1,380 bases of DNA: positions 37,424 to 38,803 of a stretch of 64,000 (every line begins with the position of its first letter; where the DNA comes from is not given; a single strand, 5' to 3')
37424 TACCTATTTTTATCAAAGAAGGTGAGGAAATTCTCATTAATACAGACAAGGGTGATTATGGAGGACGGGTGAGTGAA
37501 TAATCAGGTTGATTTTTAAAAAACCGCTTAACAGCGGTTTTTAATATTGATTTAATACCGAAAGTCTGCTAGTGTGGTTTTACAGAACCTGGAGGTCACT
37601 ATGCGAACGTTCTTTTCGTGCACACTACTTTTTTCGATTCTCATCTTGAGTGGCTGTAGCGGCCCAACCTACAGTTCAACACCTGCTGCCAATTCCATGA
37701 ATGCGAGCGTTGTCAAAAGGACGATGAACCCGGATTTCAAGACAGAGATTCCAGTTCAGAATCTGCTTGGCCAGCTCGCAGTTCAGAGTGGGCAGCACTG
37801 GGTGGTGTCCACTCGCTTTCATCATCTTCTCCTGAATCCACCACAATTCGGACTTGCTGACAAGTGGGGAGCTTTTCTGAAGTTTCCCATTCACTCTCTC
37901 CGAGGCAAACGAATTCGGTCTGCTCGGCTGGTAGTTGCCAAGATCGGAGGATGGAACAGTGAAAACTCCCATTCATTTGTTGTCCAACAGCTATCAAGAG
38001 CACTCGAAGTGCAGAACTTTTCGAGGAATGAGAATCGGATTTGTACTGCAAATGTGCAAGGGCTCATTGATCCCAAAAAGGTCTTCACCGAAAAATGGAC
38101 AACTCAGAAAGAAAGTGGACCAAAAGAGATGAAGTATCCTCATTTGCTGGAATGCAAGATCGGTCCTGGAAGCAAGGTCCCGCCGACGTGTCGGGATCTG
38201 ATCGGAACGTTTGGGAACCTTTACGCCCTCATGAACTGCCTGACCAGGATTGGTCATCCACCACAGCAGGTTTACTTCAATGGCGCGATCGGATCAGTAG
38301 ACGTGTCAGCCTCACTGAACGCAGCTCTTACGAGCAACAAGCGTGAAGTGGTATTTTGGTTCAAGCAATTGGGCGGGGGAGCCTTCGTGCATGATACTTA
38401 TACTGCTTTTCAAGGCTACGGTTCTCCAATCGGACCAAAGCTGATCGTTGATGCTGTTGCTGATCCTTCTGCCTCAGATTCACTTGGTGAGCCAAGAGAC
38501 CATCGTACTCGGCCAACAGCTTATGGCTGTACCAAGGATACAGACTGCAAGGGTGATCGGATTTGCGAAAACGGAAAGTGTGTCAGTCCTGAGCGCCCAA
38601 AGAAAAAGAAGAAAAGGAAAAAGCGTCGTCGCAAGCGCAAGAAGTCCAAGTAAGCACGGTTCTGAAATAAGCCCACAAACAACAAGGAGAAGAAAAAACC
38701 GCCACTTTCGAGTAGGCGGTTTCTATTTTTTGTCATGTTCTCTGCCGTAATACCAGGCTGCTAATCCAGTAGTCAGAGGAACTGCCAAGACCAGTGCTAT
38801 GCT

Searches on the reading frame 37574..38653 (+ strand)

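Call 64: search_protein_families(library=pfam, proteins=[window:37574-38653:+], max_evalue=0.01)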
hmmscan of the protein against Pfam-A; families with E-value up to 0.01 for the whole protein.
window:37574-38653:+ (359 aa): 2 families
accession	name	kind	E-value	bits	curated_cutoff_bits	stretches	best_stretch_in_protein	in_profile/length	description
PF23416.1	DUF7107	-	0.0007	20.3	24.6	1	319-340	2-23/48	Domain of unknown function (DUF7107)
PF04706.18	Dickkopf_N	-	0.01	16.6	25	0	313-337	27-51/51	Dickkopf N-terminal cysteine-rich region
